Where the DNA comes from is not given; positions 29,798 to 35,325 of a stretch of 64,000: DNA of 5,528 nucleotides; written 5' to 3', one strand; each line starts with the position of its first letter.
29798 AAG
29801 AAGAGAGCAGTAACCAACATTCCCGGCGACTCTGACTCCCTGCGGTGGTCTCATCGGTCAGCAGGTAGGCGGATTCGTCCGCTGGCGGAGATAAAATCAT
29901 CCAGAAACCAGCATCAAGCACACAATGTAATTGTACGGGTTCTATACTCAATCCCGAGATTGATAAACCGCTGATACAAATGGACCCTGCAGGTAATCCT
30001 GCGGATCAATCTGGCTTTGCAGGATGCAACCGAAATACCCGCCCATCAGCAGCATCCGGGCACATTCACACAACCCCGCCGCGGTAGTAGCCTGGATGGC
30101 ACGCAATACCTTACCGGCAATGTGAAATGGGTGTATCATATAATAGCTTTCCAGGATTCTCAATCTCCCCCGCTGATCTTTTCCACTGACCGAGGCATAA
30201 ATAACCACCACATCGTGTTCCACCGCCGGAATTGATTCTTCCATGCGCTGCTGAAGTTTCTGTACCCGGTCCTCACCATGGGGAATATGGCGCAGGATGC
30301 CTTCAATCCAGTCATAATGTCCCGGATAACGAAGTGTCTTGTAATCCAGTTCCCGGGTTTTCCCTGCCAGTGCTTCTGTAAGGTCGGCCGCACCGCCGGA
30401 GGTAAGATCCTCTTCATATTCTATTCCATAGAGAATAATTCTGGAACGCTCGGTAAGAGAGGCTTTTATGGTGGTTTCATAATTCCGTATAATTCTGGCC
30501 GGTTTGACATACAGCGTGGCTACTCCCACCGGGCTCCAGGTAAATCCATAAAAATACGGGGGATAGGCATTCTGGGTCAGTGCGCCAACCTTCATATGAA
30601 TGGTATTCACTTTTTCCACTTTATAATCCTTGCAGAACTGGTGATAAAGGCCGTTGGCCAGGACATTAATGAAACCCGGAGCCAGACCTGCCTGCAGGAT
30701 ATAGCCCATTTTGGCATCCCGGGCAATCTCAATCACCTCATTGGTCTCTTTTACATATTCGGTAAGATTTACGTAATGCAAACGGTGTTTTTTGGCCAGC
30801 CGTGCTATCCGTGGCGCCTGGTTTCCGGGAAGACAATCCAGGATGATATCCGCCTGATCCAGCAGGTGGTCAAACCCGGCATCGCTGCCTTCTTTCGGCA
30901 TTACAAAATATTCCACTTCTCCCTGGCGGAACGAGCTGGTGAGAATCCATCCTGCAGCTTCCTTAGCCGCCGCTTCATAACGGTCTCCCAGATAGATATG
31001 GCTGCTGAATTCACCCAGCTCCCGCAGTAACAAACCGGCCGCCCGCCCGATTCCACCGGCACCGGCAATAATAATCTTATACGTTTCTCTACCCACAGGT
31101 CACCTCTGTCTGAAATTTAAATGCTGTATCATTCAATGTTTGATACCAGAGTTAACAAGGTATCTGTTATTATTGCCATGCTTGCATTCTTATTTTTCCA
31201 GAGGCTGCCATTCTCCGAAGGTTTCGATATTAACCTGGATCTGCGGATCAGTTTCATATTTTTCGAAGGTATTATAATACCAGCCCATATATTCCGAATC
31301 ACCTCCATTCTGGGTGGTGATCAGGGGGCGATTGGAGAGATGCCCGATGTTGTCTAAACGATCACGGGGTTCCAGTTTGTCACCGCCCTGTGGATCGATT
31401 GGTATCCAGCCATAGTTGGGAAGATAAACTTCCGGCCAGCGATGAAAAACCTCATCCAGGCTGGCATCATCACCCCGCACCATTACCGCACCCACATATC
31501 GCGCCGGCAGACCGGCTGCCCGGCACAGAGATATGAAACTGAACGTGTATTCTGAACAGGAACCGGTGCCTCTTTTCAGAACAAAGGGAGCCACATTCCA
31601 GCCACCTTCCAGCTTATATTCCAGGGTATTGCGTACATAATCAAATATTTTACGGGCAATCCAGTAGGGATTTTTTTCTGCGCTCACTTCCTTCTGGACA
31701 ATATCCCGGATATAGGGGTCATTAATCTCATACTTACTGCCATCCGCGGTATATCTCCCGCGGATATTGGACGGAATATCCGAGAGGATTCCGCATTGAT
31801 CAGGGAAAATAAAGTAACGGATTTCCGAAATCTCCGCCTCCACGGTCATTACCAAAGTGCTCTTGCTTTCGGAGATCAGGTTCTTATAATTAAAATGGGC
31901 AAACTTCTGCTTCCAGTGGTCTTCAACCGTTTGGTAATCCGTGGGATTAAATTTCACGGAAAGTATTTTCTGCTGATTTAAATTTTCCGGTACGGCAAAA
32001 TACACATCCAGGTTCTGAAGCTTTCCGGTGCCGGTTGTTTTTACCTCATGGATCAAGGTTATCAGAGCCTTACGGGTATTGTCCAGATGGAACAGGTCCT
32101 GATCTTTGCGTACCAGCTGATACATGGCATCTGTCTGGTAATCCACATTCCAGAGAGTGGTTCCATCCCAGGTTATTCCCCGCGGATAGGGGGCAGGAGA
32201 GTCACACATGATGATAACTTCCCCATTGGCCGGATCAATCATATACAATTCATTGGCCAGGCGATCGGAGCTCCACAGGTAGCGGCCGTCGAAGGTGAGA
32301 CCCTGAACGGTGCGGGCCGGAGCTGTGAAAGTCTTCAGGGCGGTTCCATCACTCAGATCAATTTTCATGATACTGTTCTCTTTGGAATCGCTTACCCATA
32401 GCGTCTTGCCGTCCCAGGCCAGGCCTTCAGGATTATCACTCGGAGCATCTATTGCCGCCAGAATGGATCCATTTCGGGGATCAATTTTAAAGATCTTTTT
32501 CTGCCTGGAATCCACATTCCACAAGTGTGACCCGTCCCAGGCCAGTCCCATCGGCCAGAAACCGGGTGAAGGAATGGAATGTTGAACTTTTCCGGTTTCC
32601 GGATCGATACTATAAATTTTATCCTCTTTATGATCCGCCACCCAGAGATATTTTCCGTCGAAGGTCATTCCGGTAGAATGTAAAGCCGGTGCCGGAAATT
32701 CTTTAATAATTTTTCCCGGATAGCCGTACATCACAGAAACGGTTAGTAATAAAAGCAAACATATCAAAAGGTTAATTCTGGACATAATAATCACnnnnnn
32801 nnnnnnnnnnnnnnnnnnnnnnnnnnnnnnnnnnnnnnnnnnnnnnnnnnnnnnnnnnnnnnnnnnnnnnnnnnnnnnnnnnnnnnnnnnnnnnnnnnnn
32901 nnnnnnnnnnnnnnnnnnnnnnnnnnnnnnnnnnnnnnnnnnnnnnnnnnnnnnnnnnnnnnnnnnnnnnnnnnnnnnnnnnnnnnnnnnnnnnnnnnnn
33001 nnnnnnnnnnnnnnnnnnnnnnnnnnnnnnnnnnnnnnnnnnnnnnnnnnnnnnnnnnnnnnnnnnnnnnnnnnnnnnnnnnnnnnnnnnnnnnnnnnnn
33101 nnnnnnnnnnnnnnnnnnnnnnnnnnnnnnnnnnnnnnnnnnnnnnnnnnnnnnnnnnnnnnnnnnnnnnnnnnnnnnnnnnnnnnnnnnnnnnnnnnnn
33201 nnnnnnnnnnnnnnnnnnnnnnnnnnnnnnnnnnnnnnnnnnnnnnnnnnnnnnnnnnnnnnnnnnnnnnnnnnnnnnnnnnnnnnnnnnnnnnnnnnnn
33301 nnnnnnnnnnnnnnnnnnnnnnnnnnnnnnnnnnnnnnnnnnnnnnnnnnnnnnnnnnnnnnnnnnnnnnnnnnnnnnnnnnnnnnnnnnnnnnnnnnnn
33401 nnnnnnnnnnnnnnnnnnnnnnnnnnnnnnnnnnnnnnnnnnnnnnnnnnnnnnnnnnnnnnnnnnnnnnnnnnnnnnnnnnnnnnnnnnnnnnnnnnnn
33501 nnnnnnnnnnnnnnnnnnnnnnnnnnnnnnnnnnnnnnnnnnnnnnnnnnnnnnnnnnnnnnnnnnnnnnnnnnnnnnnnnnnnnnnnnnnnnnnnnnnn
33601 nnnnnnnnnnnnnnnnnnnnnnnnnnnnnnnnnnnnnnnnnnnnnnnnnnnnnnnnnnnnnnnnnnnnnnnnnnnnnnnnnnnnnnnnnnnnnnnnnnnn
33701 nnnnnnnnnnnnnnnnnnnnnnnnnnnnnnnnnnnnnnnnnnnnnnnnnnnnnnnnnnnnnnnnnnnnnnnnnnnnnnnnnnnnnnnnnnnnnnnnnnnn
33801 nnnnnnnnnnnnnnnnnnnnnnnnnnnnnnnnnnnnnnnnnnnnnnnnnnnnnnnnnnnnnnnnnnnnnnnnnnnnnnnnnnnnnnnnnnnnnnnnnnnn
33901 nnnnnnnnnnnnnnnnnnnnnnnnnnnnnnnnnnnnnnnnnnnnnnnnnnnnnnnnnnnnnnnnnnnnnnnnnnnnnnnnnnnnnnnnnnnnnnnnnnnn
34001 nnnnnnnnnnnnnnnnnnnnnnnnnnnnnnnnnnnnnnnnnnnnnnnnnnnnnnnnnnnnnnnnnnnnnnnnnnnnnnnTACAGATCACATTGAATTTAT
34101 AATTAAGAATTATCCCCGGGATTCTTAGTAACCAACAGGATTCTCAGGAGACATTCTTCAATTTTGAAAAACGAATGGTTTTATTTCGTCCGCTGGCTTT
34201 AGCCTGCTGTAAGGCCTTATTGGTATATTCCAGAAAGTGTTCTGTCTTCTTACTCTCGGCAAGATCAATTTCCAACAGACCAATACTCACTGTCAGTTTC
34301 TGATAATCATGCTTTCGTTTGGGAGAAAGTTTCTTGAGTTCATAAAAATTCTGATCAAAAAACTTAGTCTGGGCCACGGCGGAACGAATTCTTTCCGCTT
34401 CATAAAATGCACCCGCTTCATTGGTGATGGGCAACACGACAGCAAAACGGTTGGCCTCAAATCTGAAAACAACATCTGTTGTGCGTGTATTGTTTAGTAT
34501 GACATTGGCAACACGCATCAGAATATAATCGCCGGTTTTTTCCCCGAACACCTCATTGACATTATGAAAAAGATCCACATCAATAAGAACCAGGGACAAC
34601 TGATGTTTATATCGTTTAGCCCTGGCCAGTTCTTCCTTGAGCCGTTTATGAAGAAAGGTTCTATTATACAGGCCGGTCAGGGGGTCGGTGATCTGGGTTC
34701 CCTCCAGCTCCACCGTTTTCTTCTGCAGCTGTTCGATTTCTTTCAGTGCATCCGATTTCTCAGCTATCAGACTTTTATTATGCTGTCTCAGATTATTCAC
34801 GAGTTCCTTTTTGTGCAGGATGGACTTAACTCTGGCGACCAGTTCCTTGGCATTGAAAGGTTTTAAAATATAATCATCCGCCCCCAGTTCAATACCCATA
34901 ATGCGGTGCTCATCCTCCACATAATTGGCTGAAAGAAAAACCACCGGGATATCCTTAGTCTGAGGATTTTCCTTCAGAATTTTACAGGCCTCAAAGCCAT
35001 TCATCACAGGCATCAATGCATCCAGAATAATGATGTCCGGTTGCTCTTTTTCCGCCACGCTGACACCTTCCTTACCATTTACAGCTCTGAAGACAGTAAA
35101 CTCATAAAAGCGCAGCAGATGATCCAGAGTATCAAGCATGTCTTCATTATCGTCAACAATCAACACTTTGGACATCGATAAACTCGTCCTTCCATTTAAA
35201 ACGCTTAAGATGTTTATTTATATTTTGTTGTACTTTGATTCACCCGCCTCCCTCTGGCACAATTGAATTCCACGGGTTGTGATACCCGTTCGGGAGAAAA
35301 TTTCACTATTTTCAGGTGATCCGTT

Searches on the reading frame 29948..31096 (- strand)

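Call 72: search_protein_families(library=pfam, proteins=[window:29948-31096:-], max_evalue=0.00001)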
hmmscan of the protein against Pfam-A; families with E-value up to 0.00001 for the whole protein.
window:29948-31096:- (382 aa): 2 families
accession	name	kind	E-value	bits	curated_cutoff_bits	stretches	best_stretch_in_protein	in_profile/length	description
PF03435.24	Sacchrp_dh_NADP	-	1.6e-10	41.8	25.1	1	8-128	1-121/129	Saccharopine dehydrogenase NADP binding domain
PF16653.10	Sacchrp_dh_C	-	5.7e-09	36.9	31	1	137-288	1-151/265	Saccharopine dehydrogenase C-terminal domain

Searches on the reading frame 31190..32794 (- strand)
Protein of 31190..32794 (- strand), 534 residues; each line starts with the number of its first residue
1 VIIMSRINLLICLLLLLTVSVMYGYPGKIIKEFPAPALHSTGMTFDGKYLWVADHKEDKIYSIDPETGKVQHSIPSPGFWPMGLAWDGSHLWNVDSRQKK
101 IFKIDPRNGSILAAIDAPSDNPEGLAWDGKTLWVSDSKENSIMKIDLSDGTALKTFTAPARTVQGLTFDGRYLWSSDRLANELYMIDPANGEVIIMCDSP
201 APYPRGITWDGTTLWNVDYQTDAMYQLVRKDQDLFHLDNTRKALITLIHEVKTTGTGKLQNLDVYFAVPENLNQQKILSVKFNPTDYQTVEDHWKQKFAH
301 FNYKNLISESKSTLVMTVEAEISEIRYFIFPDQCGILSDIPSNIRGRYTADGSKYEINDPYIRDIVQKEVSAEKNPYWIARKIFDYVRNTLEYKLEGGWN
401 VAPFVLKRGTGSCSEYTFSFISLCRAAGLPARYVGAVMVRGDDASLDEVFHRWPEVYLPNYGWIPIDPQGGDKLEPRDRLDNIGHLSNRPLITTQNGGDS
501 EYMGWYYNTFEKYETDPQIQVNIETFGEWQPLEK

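Call 72: search_protein_families(library=pfam, proteins=[window:31190-32794:-], max_evalue=0.00001)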
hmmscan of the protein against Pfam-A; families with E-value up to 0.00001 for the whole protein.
window:31190-32794:- (534 aa): 4 families
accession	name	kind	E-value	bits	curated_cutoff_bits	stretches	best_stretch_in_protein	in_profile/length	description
PF01841.26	Transglut_core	-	3.6e-21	75.9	23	1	366-468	4-108/108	Transglutaminase-like superfamily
PF21959.2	DUF6923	-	2.5e-12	47.5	27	0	131-194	99-165/234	Repeat of unknown function (DUF6923)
PF24684.1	Vgb_lyase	-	8e-08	31.9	50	1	48-224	24-204/290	Virginiamycin B lyase family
PF08450.18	SGL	-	2.4e-06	27.8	26.3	0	82-212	96-235/246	SMP-30/Gluconolactonase/LRE-like region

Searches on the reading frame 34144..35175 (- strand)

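Call 72: search_protein_families(library=pfam, proteins=[window:34144-35175:-], max_evalue=0.00001)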
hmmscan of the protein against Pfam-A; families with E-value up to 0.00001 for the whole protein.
window:34144-35175:- (343 aa): 2 families
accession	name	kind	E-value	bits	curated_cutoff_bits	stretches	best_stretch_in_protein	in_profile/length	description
PF00990.26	GGDEF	-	5.3e-34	117.8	23.8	1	163-332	3-161/161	Diguanylate cyclase, GGDEF domain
PF00072.30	Response_reg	-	1.5e-26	93.1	30.2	1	4-117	1-111/111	Response regulator receiver domain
